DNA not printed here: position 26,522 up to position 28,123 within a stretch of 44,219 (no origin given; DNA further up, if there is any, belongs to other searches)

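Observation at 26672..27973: HPr phosphocarrier domain fused in-frame to D-lactate dehydrogenase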

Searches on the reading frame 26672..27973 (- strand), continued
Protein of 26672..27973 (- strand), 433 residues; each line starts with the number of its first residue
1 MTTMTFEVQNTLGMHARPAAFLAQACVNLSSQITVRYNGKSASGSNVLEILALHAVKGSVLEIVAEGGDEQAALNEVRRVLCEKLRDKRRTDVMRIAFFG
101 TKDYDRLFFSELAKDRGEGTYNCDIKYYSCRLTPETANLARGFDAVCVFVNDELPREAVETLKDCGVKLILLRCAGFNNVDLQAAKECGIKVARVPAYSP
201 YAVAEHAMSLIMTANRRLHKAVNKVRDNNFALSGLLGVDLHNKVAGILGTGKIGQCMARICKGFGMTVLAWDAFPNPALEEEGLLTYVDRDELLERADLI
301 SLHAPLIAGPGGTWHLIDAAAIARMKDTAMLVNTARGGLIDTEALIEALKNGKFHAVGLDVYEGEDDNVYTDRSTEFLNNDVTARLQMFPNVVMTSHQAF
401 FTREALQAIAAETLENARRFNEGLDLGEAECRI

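Call 17: search_solved_structures(query=window:26672-27973:-, max_evalue=0.00001, show_alignments=2)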
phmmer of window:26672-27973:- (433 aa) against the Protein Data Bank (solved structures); distinct sequences matched with E-value up to 0.00001: 181 (the best 60 are shown).
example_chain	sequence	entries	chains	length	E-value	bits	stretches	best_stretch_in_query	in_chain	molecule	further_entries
5z20_A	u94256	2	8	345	1.1e-96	327.5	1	94-424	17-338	D-lactate dehydrogenase (Fermentative)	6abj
3wx0_A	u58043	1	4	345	2.2e-96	326.5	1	94-423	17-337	D-isomer specific 2-hydroxyacid dehydrogenase NAD-binding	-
5z1z_A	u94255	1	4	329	3.5e-96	325.8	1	94-423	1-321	D-isomer specific 2-hydroxyacid dehydrogenase NAD-binding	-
4cuj_A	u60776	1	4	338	3.8e-95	322.4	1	94-423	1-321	D-LACTATE DEHYDROGENASE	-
4cuk_A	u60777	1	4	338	3.8e-95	322.4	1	94-423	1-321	D-LACTATE DEHYDROGENASE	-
5z21_A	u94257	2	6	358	5.1e-95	322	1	94-426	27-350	D-lactate dehydrogenase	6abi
7wn9_A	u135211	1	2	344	1.4e-80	274.4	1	94-420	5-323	Putative D-lactate dehydrogenase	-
8grv_A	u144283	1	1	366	1.4e-80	274.4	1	94-420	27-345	Putative D-lactate dehydrogenase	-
4zgs_A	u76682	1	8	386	4e-76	259.7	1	126-420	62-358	Putative D-lactate dehydrogenase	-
8i5z_A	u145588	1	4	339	3e-70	240.4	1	91-420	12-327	D-isomer specific 2-hydroxyacid dehydrogenase NAD-binding protein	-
2dld_A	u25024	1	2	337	1.4e-56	195.4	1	118-418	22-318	D-LACTATE DEHYDROGENASE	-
1j49_A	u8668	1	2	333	2.7e-56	194.4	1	119-424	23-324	D-LACTATE DEHYDROGENASE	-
1j4a_A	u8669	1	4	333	4.8e-55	190.3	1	119-424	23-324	D-LACTATE DEHYDROGENASE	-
3kb6_A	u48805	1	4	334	8.7e-53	182.9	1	103-423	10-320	D-lactate dehydrogenase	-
4xkj_A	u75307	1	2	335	1.7e-51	178.6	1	95-414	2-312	D-lactate dehydrogenase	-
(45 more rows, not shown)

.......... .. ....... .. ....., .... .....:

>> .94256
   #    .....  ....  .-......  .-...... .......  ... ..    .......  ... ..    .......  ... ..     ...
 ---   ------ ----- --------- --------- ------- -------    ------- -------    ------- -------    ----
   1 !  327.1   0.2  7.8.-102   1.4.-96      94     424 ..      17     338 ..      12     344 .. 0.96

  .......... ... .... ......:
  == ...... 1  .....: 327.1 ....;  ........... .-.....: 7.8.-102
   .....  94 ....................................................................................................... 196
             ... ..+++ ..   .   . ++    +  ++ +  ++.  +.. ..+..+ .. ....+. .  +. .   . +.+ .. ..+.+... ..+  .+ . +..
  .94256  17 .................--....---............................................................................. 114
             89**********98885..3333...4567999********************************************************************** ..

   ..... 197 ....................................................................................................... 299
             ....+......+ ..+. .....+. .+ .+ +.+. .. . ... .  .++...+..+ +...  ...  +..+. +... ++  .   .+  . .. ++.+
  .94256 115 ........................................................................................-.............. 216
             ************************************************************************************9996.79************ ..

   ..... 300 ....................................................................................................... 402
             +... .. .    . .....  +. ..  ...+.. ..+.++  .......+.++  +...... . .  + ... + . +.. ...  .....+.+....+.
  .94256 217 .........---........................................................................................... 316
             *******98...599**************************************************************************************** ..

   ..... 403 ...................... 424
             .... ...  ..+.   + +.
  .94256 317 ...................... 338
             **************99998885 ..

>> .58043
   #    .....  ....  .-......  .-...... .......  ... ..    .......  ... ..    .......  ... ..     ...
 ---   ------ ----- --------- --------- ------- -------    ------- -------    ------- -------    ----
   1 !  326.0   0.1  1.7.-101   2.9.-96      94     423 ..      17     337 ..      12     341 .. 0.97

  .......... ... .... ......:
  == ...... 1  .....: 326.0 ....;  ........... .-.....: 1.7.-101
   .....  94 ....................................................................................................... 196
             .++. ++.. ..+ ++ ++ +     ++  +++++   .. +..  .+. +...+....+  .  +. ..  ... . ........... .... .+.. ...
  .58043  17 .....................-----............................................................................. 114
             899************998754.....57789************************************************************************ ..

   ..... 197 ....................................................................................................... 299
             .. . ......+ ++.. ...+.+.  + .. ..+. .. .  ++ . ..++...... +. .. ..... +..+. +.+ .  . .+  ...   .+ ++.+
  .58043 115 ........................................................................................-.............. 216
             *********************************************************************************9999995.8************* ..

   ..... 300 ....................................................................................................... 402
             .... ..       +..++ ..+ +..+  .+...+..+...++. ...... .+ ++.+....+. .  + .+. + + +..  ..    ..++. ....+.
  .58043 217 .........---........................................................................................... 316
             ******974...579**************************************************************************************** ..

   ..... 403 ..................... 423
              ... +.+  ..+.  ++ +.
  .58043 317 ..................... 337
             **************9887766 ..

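Call 33: predict_structure(alignment_id=A1)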
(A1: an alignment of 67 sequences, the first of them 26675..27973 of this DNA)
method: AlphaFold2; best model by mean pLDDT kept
length: 433 residues; sequences in the alignment: 67
mean_pLDDT: 84.5   pTM: 0.74
mean pLDDT of the five models: 84.5, 84.1, 83.5, 82.0, 79.2
residues with pLDDT >= 90: 230; 70-90: 135; 50-70: 34; < 50: 34
segments of 3 or more residues with pLDDT < 50: 218-225, 232-235, 363-380
pLDDT, mean of each block of 10 residues (from residue 1): 94 92 90 95 96 95 96 96 83 92 86 89 93 92 92 88 98 79 94 80 81 69 49 61 93 89 95 91 96 97 72 81 94 75 89 88 45 40 77 68 81 94 91 80
secondary structure, 60 per line:
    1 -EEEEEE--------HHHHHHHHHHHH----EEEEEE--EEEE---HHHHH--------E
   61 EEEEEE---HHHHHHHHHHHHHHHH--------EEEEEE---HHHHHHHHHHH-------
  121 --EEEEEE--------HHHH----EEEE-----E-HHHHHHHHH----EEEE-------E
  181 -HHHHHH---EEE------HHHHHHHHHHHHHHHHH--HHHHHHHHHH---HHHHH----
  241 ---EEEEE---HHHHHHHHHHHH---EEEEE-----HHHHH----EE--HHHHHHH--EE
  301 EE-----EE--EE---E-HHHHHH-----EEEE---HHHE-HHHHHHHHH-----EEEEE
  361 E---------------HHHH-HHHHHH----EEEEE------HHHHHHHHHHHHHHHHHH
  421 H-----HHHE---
elements in order: E2-7 H16-27 E32-37 E40-43 H47-51 E60-66 H70-85 E94-99 H103-113 E123-128 H137-140 E145-148 H156-164 E169-172 H182-187 E191-193 H200-216 H219-228 H232-236 E244-248 H252-263 E267-271 H277-281 H290-296 E299-302 H319-324 E330-333 H342-350 E356-361 H377-380 H382-387 E392-396 H403-421

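Call 38: fold_search(model_id=the predicted structure, library=pdb)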
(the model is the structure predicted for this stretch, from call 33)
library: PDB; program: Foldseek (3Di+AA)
matches with E <= 10: 1985; with E <= 0.001: 721
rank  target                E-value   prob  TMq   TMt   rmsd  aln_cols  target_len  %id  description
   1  4cuj_C                1.9e-36  1.00  0.66  0.85   4.5       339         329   47  Structure of Salmonella D-Lactate Dehydrogenase (released 2015-05-27)
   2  5z20_F                2.5e-36  1.00  0.67  0.85   4.9       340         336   49  The ternary structure of D-lactate dehydrogenase from Pseudomonas aeruginosa with NADH and oxamate (released 2018-09-19)
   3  6abj_B                4.3e-36  1.00  0.64  0.82   5.2       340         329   49  The apo-structure of D-lactate dehydrogenase from Pseudomonas aeruginosa (released 2018-09-19)
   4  4cuj_A                5.1e-36  1.00  0.65  0.84   4.6       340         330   47  Structure of Salmonella D-Lactate Dehydrogenase (released 2015-05-27)
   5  5z20_B                1.3e-35  1.00  0.67  0.85   5.0       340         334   49  The ternary structure of D-lactate dehydrogenase from Pseudomonas aeruginosa with NADH and oxamate (released 2018-09-19)
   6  5z20_A                1.5e-35  1.00  0.66  0.86   5.0       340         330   48  The ternary structure of D-lactate dehydrogenase from Pseudomonas aeruginosa with NADH and oxamate (released 2018-09-19)
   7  6abj_A                2.5e-35  1.00  0.64  0.82   5.2       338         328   49  The apo-structure of D-lactate dehydrogenase from Pseudomonas aeruginosa (released 2018-09-19)
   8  5z20_D                3.1e-35  1.00  0.66  0.86   4.9       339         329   49  The ternary structure of D-lactate dehydrogenase from Pseudomonas aeruginosa with NADH and oxamate (released 2018-09-19)
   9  4cuk_B                3.3e-35  1.00  0.67  0.85   4.3       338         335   47  Structure of Salmonella D-Lactate Dehydrogenase in complex with NADH (released 2015-05-27)
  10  5z1z_C                6.4e-35  1.00  0.65  0.87   4.3       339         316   47  The apo-structure of D-lactate dehydrogenase from Escherichia coli (released 2018-09-19)
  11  5z21_A                1.3e-34  1.00  0.67  0.86   5.0       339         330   46  The ternary structure of D-lactate dehydrogenase from Fusobacterium nucleatum with NADH and oxamate (released 2018-09-19)
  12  6abi_A                1.3e-34  1.00  0.58  0.73   6.0       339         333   46  The apo-structure of D-lactate dehydrogenase from Fusobacterium nucleatum (released 2018-09-19)
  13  5z21_B                1.4e-34  1.00  0.66  0.85   5.0       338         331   46  The ternary structure of D-lactate dehydrogenase from Fusobacterium nucleatum with NADH and oxamate (released 2018-09-19)
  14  5z1z_A                1.8e-34  1.00  0.64  0.86   4.6       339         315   46  The apo-structure of D-lactate dehydrogenase from Escherichia coli (released 2018-09-19)
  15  5z1z_B                6.1e-34  1.00  0.64  0.86   4.5       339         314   46  The apo-structure of D-lactate dehydrogenase from Escherichia coli (released 2018-09-19)
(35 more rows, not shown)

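Call 39: list_cluster_members(proteins=[window:26675-27973:-, L044:10001-11296:+, L032:10001-11296:+, L049:10001-11296:+, L064:10001-11296:+, L045:10001-11296:+, P0101])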
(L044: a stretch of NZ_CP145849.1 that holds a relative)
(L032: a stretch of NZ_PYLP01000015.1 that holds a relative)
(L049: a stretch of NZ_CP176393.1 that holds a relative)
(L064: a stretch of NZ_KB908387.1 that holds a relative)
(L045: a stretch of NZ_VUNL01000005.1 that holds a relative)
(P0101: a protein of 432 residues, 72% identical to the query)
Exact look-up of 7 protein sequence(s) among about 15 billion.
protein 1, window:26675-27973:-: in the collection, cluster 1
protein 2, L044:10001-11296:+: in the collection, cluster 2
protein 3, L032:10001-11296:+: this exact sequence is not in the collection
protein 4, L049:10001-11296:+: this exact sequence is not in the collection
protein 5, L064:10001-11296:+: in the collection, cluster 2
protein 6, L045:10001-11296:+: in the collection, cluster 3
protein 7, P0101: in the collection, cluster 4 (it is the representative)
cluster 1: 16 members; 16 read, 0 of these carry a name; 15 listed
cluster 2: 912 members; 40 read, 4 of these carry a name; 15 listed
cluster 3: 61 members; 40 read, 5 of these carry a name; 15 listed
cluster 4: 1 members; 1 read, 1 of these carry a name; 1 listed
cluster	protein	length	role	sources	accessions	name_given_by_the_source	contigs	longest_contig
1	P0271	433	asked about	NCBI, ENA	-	-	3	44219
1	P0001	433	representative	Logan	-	-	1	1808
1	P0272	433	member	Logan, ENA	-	-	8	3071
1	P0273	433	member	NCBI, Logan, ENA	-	-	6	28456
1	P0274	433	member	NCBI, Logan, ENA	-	-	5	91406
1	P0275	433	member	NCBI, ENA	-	-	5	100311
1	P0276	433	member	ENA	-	-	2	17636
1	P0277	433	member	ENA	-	-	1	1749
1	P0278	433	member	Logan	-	-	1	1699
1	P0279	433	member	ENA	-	-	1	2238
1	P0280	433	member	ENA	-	-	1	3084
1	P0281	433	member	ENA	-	-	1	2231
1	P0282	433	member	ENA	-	-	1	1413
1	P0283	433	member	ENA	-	-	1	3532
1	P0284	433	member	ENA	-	-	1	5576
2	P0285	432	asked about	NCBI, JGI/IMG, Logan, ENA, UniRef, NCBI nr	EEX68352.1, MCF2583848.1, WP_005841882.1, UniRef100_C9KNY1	fused HPr family phosphocarrier protein/2-hydroxyacid dehydrogenase [Mitsuokella ... | D-lactate dehydrogenase | Phosphocarrier protein HPr n=4 Tax=Mitsuokella multacida TaxID=52226 RepID=C9KNY1_9FIRM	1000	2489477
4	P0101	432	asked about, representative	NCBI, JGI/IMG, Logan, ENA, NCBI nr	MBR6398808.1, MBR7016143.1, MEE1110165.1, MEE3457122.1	MAG: fused HPr family phosphocarrier protein/2-hydroxyacid dehydrogenase [Lachnospiraceae ... | D-lactate dehydrogenase | HPr family phosphocarrier protein [Lachnospiraceae bacterium]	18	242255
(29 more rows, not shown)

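Call 44: search_protein_families(library=pfam, proteins=[L032:8298-9884:-, L015:12713-14509:+, L015:11529-12590:+, L015:7930-9789:-, L048:6330-9140:-, L048:2246-3955:-], max_evalue=0.00001)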
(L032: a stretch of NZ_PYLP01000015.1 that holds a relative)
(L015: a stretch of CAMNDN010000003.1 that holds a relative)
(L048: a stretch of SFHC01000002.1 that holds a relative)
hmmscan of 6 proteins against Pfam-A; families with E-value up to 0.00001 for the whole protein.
L032:8298-9884:- (528 aa): 1 family
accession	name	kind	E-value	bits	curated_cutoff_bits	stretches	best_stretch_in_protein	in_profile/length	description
PF02652.20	Lactate_perm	-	2.4e-117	393.3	27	1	12-517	2-521/522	L-lactate permease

L015:12713-14509:+ (598 aa): 4 families
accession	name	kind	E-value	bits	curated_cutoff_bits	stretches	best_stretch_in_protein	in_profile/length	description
PF16189.11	Creatinase_N_2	-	1.2e-46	159.1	29.7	1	150-308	1-161/161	Creatinase/Prolidase N-terminal domain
PF00557.29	Peptidase_M24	-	5.1e-42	144.4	23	1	337-526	23-205/208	Metallopeptidase family M24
PF16188.10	Peptidase_M24_C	-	1.4e-21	76.6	28.9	1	538-596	2-62/63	C-terminal region of peptidase_M24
PF01321.24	Creatinase_N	-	3.1e-13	50.8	22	1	7-134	1-111/128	Creatinase/Prolidase N-terminal domain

L015:11529-12590:+ (353 aa): 4 families
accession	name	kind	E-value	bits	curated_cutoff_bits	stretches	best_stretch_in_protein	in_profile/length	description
PF20434.5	BD-FAE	-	7.9e-19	68.5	26.8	1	34-250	10-214/215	BD-FAE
PF00326.27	Peptidase_S9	-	1.5e-13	51.2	22.6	1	214-288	131-207/213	Prolyl oligopeptidase family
PF07859.19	Abhydrolase_3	-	8e-12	45.8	25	1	88-269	47-207/210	alpha/beta hydrolase fold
PF00135.34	COesterase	-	9.3e-06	25.3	27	0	89-133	160-204/515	Carboxylesterase family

L015:7930-9789:- (619 aa): 4 families
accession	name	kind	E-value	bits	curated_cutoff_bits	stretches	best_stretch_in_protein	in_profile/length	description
PF02833.19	DHHA2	-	7.1e-25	88.2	27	1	491-613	2-125/126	DHHA2 domain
PF01368.27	DHH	-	7.1e-20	72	28.1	1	79-452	2-123/125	DHH family, N-terminal domain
PF00571.33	CBS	-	2.6e-17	63.3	24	1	145-195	3-53/57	CBS domain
PF07085.17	DRTGG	-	4.1e-16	59.2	25.2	1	215-315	1-102/105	DRTGG domain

L048:6330-9140:- (936 aa): 4 families
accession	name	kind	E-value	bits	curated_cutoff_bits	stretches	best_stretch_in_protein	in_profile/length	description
PF25137.1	ADH_Fe_C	-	2.8e-45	154.8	27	1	666-890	3-193/194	Fe-containing alcohol dehydrogenase family, C-terminal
PF00465.25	Fe-ADH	-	3.7e-43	147.5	31.3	1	473-652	1-167/168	Iron-containing alcohol dehydrogenase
PF00171.27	Aldedh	-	7.6e-21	74.6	23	1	33-283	38-291/461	Aldehyde dehydrogenase family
PF13685.12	Fe-ADH_2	-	2e-08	34.8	28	1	494-572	17-93/149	Iron-containing alcohol dehydrogenase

L048:2246-3955:- (569 aa): 1 family
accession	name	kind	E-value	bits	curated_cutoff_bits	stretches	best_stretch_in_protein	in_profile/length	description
PF01268.25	FTHFS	-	5.8e-280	929.7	27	1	15-569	1-556/556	Formate--tetrahydrofolate ligase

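Call 56: find_encoding_contigs(protein=P0285, flank=8000, max_places=3)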
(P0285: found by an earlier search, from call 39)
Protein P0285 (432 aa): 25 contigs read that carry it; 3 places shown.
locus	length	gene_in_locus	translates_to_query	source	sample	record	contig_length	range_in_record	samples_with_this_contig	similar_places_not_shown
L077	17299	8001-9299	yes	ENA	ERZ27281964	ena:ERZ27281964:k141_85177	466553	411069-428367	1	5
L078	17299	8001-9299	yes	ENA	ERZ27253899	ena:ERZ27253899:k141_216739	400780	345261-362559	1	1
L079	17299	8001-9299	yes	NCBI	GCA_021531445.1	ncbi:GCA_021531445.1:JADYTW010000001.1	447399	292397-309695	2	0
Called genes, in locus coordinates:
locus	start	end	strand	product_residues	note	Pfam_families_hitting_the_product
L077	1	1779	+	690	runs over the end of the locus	PF00270:DEAD (faint), PF04851:ResIII, PF17757:UvrB_inter, PF27431:UvrB_3rd, PF00271:Helicase_C, PF12344:UvrB, PF02151:UVR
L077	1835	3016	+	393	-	PF00083:Sugar_tr, PF07690:MFS_1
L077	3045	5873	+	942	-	PF00005:ABC_tran (faint), PF02463:SMC_N (faint), PF03193:RsgA_GTPase (faint), PF06745:ATPase (faint), PF13191:AAA_16 (faint), PF13476:AAA_23 (faint), PF17760:UvrA_inter, PF17755:UvrA_DNA-bind, +2 more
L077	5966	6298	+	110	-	-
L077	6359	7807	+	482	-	PF00474:SSF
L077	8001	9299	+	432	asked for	PF00381:PTS-HPr, PF00389:2-Hacid_dh, PF02826:2-Hacid_dh_C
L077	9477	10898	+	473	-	PF13185:GAF_2 (weak), PF01590:GAF, PF00990:GGDEF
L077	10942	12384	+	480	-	PF01590:GAF (faint), PF00990:GGDEF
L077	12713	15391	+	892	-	PF00133:tRNA-synt_1, PF01406:tRNA-synt_1e (faint), PF09334:tRNA-synt_1g, PF13603:tRNA-synt_1_2, PF09334:tRNA-synt_1g, PF08264:Anticodon_1, PF10458:Val_tRNA-synt_C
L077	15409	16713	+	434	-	PF08245:Mur_ligase_M, PF02875:Mur_ligase_C, PF27239:FOL3_C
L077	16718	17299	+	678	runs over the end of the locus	PF04932:Wzy_C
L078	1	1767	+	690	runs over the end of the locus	PF00270:DEAD (faint), PF04851:ResIII, PF17757:UvrB_inter, PF27431:UvrB_3rd, PF00271:Helicase_C, PF12344:UvrB, PF02151:UVR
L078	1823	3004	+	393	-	PF00083:Sugar_tr, PF07690:MFS_1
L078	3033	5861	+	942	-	PF00005:ABC_tran (faint), PF02463:SMC_N (faint), PF03193:RsgA_GTPase (faint), PF06745:ATPase (faint), PF13191:AAA_16 (faint), PF13476:AAA_23 (faint), PF17760:UvrA_inter, PF17755:UvrA_DNA-bind, +2 more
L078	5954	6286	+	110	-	-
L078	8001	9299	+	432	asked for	PF00381:PTS-HPr, PF00389:2-Hacid_dh, PF02826:2-Hacid_dh_C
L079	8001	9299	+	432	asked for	PF00381:PTS-HPr, PF00389:2-Hacid_dh, PF02826:2-Hacid_dh_C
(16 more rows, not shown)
